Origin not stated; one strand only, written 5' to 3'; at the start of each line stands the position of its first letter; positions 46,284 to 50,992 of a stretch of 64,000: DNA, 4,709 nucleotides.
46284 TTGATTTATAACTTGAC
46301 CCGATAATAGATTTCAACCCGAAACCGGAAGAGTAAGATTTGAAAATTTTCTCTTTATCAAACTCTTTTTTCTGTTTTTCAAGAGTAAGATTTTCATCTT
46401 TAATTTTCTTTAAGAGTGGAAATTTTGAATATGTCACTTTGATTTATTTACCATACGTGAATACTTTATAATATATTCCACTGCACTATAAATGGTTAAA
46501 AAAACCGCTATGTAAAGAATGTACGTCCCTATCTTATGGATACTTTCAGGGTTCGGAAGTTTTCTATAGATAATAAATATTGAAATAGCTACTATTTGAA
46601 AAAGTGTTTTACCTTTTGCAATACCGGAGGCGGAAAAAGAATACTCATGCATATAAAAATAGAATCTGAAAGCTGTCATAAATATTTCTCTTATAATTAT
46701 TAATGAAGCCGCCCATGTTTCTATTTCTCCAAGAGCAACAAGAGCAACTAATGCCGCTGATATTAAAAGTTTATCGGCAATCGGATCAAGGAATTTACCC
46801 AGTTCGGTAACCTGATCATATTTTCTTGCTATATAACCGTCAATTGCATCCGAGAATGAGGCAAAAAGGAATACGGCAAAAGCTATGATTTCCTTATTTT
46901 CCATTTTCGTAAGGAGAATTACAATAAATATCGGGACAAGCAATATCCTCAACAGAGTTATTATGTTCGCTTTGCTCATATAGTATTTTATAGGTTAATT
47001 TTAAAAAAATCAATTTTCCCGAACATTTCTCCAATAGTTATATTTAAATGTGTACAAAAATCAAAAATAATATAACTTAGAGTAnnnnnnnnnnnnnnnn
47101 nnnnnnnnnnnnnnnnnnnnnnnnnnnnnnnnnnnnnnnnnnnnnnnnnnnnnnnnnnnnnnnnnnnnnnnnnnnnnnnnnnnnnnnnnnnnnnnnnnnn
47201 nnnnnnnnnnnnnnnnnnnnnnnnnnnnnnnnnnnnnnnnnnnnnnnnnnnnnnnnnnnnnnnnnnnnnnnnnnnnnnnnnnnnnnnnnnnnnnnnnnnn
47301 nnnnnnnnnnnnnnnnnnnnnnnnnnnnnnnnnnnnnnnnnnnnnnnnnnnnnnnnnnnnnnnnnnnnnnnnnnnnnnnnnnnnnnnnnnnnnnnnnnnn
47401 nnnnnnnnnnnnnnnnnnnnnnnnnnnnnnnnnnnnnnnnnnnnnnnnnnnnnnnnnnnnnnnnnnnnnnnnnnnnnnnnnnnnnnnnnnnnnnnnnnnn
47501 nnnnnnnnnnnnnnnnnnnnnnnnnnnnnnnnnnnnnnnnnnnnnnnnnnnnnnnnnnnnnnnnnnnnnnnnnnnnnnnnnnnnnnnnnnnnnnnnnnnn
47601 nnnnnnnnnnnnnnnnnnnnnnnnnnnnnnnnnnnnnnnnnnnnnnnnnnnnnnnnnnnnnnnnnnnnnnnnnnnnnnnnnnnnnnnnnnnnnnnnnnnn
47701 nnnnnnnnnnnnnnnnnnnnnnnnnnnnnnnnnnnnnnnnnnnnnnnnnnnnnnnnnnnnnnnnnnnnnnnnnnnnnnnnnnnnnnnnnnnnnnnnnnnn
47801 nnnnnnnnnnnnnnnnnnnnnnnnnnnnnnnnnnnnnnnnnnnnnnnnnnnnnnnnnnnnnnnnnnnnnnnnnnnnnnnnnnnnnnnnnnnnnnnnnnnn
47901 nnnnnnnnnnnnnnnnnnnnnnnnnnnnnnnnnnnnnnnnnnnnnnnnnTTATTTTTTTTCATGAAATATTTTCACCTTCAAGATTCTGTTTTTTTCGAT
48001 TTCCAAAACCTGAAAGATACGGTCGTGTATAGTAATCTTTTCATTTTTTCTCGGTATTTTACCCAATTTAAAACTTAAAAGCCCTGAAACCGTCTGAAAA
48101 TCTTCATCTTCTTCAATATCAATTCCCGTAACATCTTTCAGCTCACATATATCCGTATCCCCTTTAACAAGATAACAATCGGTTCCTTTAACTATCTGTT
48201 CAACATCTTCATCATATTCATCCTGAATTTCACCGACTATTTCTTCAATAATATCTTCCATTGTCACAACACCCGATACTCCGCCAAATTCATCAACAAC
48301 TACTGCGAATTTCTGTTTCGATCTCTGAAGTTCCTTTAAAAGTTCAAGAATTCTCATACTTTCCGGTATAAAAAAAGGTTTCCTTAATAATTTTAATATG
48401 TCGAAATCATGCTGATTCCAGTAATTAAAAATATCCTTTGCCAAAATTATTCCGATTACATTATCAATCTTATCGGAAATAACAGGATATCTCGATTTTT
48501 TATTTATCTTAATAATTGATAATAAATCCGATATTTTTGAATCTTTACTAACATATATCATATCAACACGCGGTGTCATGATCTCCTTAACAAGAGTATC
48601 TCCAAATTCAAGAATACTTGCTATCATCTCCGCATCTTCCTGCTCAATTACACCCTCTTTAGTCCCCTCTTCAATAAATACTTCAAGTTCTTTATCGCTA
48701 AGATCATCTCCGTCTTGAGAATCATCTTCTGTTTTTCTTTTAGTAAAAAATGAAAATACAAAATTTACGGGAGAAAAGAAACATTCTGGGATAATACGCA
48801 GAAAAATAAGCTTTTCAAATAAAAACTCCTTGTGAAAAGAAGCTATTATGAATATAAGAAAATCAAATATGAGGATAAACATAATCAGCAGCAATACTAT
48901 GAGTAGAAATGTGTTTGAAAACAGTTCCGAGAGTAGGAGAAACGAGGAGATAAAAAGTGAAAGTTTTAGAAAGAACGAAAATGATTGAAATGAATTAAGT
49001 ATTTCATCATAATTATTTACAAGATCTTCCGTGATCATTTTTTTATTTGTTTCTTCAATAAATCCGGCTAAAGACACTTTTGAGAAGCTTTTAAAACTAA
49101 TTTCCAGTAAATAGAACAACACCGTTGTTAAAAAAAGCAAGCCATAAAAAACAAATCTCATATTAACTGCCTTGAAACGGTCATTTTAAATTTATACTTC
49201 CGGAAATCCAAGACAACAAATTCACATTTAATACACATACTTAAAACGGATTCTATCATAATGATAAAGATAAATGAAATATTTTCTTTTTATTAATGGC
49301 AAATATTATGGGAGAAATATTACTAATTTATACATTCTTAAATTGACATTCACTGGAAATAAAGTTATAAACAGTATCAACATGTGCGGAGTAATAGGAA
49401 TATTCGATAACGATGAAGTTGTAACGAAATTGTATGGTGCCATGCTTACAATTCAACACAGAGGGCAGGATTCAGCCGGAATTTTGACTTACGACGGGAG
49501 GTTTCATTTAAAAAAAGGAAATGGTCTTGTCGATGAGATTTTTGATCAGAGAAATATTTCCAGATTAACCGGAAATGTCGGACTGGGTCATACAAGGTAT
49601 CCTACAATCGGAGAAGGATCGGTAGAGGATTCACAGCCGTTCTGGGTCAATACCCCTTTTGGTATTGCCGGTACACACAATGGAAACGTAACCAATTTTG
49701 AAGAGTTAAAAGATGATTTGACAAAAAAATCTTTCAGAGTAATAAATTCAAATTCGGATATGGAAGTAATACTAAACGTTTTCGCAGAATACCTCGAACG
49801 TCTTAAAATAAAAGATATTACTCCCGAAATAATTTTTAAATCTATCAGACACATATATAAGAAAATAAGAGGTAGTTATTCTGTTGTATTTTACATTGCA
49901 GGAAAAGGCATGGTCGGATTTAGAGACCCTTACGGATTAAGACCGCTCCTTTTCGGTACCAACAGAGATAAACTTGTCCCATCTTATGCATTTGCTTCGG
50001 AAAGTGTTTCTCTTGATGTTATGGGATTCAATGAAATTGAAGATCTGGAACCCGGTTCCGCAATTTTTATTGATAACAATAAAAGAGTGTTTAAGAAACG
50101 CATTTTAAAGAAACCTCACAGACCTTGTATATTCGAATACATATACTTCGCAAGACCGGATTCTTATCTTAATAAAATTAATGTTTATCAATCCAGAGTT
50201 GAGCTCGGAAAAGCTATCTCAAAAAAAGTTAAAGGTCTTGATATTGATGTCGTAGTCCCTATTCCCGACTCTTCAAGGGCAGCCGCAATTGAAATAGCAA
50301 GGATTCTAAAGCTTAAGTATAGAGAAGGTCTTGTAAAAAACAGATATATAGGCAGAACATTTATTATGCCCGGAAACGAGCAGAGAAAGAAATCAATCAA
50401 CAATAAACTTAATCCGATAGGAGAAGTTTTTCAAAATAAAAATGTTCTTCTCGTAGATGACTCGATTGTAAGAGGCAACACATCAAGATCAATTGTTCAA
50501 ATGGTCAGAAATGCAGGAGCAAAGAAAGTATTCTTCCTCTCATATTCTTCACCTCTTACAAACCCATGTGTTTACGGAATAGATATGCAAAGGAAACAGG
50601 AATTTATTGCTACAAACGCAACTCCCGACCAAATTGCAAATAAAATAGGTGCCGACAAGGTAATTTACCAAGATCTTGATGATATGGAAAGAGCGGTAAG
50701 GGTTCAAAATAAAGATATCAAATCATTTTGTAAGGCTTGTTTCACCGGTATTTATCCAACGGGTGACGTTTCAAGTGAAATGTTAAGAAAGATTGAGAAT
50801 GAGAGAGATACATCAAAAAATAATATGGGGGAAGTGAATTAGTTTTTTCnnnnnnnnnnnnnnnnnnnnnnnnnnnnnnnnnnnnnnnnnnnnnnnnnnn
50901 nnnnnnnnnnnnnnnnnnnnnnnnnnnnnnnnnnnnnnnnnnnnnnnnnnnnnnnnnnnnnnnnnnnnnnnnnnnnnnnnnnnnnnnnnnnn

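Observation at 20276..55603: Pervasive leaderless-type gene starts across the window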

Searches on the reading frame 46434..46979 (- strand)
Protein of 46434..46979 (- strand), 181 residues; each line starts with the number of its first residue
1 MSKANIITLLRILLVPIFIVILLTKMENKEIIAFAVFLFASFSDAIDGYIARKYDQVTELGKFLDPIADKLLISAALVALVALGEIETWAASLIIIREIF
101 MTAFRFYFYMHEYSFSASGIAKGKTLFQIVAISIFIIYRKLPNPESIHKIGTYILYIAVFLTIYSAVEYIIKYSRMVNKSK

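Call 12: search_protein_families(library=pfam, proteins=[window:46434-46979:-])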
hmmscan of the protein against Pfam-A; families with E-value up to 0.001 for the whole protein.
window:46434-46979:- (181 aa): 1 family
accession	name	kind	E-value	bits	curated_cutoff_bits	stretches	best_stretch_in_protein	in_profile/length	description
PF01066.26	CDP-OH_P_transf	-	4.5e-43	147.7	22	1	3-163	3-151/152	CDP-alcohol phosphatidyltransferase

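Call 34: find_homologous_proteins(query=window:46434-46979:-)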
Query window:46434-46979:- (181 aa): 4598 proteins with E <= 0.001 among 5046 candidates; the best 120 are listed.
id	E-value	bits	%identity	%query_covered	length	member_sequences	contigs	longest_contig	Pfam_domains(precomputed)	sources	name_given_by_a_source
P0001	8.9e-105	366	100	100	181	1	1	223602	PF01066.27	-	-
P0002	1.2e-85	304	83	100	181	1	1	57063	PF01066.27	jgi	-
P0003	1.1e-84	301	83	99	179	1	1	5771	PF01066.27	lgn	-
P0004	2.4e-84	299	80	99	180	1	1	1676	PF01066.27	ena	-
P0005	2.5e-84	299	83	99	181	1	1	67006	PF01066.27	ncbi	-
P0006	2.5e-84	299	82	99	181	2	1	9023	PF01066.27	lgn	-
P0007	4.1e-84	299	82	99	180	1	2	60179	PF01066.27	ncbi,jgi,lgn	-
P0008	2.5e-83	296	82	99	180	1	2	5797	PF01066.27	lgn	-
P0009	1.2e-82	294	79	98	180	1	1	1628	PF01066.27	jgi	-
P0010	1.5e-82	294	80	99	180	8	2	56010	PF01066.27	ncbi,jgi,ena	-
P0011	6.4e-82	292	78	100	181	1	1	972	PF01066.27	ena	-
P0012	1.2e-81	291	80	100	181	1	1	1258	PF01066.27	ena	-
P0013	2.8e-81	289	78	100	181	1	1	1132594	PF01066.27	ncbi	-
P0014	1.8e-80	287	78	100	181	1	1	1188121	PF01066.27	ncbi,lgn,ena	-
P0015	4.3e-80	286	76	100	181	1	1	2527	PF01066.27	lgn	-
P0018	5.4e-74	266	72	100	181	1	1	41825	PF01066.27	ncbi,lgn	ncbi:MAG: CDP-diacylglycerol--glycerol-3-phosphate 3-phosphatidyltransferase [Acidobacteriota bacter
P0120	9.5e-63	229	62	97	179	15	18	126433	PF01066.27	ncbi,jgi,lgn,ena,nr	ncbi:MAG TPA: CDP-diacylglycerol--glycerol-3-phosphate 3-phosphatidyltransferase [Candidatus Aminice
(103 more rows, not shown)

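Call 35: find_encoding_contigs(protein=P0013, flank=10000, max_places=1)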
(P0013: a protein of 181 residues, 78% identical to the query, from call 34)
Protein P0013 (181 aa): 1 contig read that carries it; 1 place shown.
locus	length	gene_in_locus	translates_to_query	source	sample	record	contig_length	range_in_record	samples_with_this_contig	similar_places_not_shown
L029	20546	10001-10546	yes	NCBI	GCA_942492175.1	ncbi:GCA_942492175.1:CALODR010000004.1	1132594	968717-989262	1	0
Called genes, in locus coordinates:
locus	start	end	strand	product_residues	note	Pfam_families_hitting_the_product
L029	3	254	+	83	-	-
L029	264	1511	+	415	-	PF00155:Aminotran_1_2, PF00464:SHMT (weak)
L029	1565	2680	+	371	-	PF17170:DUF5128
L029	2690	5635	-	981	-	PF14870:PSII_BNR (faint), PF02012:BNR (faint), PF13088:BNR_2 (faint), PF15899:BNR_6 (faint), PF15902:Sortilin-Vps10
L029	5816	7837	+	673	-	PF03169:OPT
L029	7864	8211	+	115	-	PF05402:PqqD (weak)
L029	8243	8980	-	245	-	PF14371:DUF4412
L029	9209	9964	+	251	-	PF18912:DZR_2 (weak), PF00156:Pribosyltran (weak)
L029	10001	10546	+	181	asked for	PF01066:CDP-OH_P_transf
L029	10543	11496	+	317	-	-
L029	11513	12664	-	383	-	-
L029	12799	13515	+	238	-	PF00005:ABC_tran, PF13304:AAA_21 (weak)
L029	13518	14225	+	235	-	PF01061:ABC2_membrane (weak), PF12679:ABC2_membrane_2, PF13346:ABC2_membrane_5 (weak), PF12730:ABC2_membrane_4 (weak), PF12698:ABC2_membrane_3 (weak)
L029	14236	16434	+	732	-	PF23357:DUF7088, PF09822:ABC_transp_aux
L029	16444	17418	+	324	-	PF14238:DUF4340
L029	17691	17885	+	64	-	-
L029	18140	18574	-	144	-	PF02525:Flavodoxin_2 (weak), PF03358:FMN_red (weak)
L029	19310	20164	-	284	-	PF02195:ParB_N, PF17762:HTH_ParB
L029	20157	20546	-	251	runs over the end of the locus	PF00142:Fer4_NifH, PF01656:CbiA, PF02374:ArsA_ATPase, PF06564:CBP_BcsQ (weak), PF09140:MipZ, PF10609:ParA, PF13614:AAA_31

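Call 36: find_encoding_contigs(protein=P0014, flank=10000, max_places=1)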
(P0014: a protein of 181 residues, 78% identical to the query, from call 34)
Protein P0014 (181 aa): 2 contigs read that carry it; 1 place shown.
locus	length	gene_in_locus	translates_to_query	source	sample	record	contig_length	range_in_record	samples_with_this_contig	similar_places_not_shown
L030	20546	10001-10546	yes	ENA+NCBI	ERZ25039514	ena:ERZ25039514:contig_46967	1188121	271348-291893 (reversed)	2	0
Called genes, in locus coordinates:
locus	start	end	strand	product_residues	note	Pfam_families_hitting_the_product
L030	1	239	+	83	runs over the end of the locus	-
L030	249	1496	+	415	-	PF00155:Aminotran_1_2, PF00464:SHMT (weak)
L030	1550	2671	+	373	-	PF17170:DUF5128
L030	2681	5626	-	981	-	PF13088:BNR_2 (faint), PF02012:BNR (faint), PF15902:Sortilin-Vps10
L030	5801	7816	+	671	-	PF03169:OPT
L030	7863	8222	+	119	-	PF05402:PqqD (weak)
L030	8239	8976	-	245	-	PF14371:DUF4412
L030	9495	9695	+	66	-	-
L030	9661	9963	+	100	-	PF00156:Pribosyltran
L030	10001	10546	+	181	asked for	PF01066:CDP-OH_P_transf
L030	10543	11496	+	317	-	-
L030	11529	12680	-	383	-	-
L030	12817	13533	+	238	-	PF00005:ABC_tran, PF13304:AAA_21 (weak)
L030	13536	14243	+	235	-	PF01061:ABC2_membrane (weak), PF12679:ABC2_membrane_2, PF13346:ABC2_membrane_5 (weak), PF12730:ABC2_membrane_4 (weak), PF12698:ABC2_membrane_3 (weak)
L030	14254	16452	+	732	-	PF23357:DUF7088, PF09822:ABC_transp_aux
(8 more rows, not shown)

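Call 37: find_encoding_contigs(protein=P0018, flank=10000, max_places=1)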
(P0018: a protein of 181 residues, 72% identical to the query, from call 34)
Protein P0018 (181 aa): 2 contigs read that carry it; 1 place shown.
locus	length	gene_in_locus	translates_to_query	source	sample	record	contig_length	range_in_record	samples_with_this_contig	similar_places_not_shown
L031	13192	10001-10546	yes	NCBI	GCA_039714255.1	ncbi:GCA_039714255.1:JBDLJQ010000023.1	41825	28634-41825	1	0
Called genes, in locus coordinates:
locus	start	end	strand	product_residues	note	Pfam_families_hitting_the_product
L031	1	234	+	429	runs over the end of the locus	PF00515:TPR_1 (faint), PF07719:TPR_2 (faint), PF13424:TPR_12 (faint), PF13485:Peptidase_MA_2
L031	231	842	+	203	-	PF01205:Impact_N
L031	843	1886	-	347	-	PF00515:TPR_1 (faint), PF07719:TPR_2 (faint), PF13174:TPR_6 (faint), PF13181:TPR_8 (faint), PF13414:TPR_11 (faint), PF13424:TPR_12 (faint), PF21033:RMD1-3 (weak), PF14559:TPR_19, +3 more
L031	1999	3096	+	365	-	PF00149:Metallophos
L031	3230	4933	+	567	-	PF00501:AMP-binding, PF13193:AMP-binding_C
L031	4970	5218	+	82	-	-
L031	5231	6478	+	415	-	PF00155:Aminotran_1_2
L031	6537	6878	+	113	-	PF05402:PqqD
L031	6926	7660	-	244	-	PF14371:DUF4412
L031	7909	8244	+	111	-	-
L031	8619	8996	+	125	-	PF00156:Pribosyltran (weak)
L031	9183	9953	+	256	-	-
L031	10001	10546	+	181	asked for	PF01066:CDP-OH_P_transf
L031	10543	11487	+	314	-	-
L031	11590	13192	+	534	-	?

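Call 38: find_encoding_contigs(protein=P0002, flank=10000, max_places=1)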
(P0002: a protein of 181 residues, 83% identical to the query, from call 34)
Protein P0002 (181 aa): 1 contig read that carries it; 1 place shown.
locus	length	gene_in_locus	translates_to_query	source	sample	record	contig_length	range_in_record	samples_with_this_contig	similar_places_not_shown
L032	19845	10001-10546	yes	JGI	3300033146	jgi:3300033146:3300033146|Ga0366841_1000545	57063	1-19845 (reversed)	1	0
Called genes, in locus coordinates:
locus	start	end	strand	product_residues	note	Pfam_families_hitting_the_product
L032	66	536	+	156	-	PF00578:AhpC-TSA, PF08534:Redoxin, PF00085:Thioredoxin, PF13098:Thioredoxin_2, PF13905:Thioredoxin_8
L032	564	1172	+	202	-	PF01205:Impact_N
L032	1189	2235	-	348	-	PF07719:TPR_2 (faint), PF13181:TPR_8 (faint), PF13525:YfiO (faint), PF00515:TPR_1 (weak), PF13174:TPR_6 (faint), PF13414:TPR_11 (faint), PF13428:TPR_14 (faint), PF14559:TPR_19 (faint), +1 more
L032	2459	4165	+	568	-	PF00501:AMP-binding, PF13193:AMP-binding_C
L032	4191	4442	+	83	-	-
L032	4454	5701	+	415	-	PF00155:Aminotran_1_2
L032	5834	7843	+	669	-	PF03169:OPT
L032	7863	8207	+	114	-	-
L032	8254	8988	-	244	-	PF14371:DUF4412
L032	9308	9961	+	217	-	PF00156:Pribosyltran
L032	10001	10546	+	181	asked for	PF01066:CDP-OH_P_transf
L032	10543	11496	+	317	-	-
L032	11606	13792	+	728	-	-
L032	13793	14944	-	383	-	-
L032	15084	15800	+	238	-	PF00005:ABC_tran, PF13304:AAA_21 (weak)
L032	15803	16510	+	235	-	PF12679:ABC2_membrane_2, PF12730:ABC2_membrane_4 (weak), PF13346:ABC2_membrane_5 (weak), PF12698:ABC2_membrane_3 (faint)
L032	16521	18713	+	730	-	PF23357:DUF7088, PF09822:ABC_transp_aux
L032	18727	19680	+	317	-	PF14238:DUF4340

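Call 49: find_encoding_contigs(protein=P0120, flank=4000, max_places=6)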
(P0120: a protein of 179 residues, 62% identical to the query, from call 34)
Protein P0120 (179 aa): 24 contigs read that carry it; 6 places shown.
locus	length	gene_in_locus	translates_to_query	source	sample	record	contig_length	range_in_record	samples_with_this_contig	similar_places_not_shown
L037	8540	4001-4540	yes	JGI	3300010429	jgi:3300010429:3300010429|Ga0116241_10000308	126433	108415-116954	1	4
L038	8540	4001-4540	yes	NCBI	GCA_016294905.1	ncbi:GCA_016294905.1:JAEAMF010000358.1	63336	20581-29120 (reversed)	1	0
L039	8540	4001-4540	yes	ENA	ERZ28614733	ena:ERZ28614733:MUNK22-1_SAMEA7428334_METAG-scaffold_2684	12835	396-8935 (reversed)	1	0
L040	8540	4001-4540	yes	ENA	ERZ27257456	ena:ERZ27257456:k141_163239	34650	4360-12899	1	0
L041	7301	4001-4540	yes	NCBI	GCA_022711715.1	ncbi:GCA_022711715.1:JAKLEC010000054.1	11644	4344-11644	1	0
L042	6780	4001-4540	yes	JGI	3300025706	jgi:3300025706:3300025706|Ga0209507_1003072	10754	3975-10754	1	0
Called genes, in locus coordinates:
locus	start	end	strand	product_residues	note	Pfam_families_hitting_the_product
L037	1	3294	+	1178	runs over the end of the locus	PF01855:POR_N, PF17147:PFOR_II, PF01558:POR, PF10371:EKR, PF12838:Fer4_7, PF13183:Fer4_8, PF13484:Fer4_16, PF02775:TPP_enzyme_C, +7 more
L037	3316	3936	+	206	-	PF01300:Sua5_yciO_yrdC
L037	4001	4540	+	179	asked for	PF01066:CDP-OH_P_transf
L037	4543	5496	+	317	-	-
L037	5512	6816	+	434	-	PF05496:RuvB_N, PF00004:AAA, PF07728:AAA_5 (weak), PF16193:AAA_assoc_2, PF12002:MgsA_C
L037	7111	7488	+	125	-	-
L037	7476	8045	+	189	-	PF01871:AMMECR1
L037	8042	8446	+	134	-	PF01894:YjbQ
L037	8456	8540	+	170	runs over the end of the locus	-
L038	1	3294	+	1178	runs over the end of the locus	PF01855:POR_N, PF17147:PFOR_II, PF01558:POR, PF10371:EKR, PF12838:Fer4_7, PF13183:Fer4_8, PF13484:Fer4_16, PF02775:TPP_enzyme_C, +7 more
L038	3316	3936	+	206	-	PF01300:Sua5_yciO_yrdC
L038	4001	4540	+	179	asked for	PF01066:CDP-OH_P_transf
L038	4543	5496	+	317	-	-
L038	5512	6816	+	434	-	PF05496:RuvB_N, PF00004:AAA, PF07728:AAA_5 (weak), PF16193:AAA_assoc_2, PF12002:MgsA_C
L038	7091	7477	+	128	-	-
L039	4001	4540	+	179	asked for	PF01066:CDP-OH_P_transf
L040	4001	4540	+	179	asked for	PF01066:CDP-OH_P_transf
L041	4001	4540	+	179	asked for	PF01066:CDP-OH_P_transf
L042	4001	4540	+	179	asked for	PF01066:CDP-OH_P_transf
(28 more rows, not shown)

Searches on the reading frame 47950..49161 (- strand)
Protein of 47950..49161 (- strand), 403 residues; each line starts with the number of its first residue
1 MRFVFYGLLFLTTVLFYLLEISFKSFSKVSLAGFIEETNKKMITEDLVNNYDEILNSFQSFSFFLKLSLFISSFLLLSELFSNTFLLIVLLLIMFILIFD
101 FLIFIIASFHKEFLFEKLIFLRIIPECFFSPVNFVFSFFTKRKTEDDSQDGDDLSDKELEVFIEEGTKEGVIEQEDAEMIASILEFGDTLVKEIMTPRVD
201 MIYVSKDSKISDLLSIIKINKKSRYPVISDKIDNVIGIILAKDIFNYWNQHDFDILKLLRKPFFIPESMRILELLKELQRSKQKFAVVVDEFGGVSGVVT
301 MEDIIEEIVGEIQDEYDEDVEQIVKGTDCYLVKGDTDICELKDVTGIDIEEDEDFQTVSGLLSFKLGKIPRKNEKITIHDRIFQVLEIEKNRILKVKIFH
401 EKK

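Call 12: search_protein_families(library=pfam, proteins=[window:47950-49161:-])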
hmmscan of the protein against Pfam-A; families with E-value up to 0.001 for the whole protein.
window:47950-49161:- (403 aa): 3 families
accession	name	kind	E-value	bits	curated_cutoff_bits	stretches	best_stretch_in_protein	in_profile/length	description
PF03471.22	CorC_HlyC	-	5.3e-18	65.2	27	1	327-400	5-79/81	Transporter associated domain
PF00571.33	CBS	-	7.4e-18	65.1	24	2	260-309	7-56/57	CBS domain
PF01595.25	CNNM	-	3.5e-07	30.5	28.4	1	8-175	5-180/181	Cyclin M transmembrane N-terminal domain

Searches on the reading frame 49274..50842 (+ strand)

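Call 12: search_protein_families(library=pfam, proteins=[window:49274-50842:+])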
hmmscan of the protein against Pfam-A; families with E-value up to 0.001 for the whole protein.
window:49274-50842:+ (522 aa): 3 families
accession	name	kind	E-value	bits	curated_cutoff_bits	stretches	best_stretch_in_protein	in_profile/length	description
PF13522.11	GATase_6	-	8.8e-15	55.3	27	1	93-241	4-128/130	Glutamine amidotransferase domain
PF13537.11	GATase_7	-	1.3e-13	51.5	25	1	116-247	9-121/123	Glutamine amidotransferase domain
PF00156.33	Pribosyltran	-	4.7e-07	29.7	26.3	1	316-419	20-118/158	Phosphoribosyl transferase domain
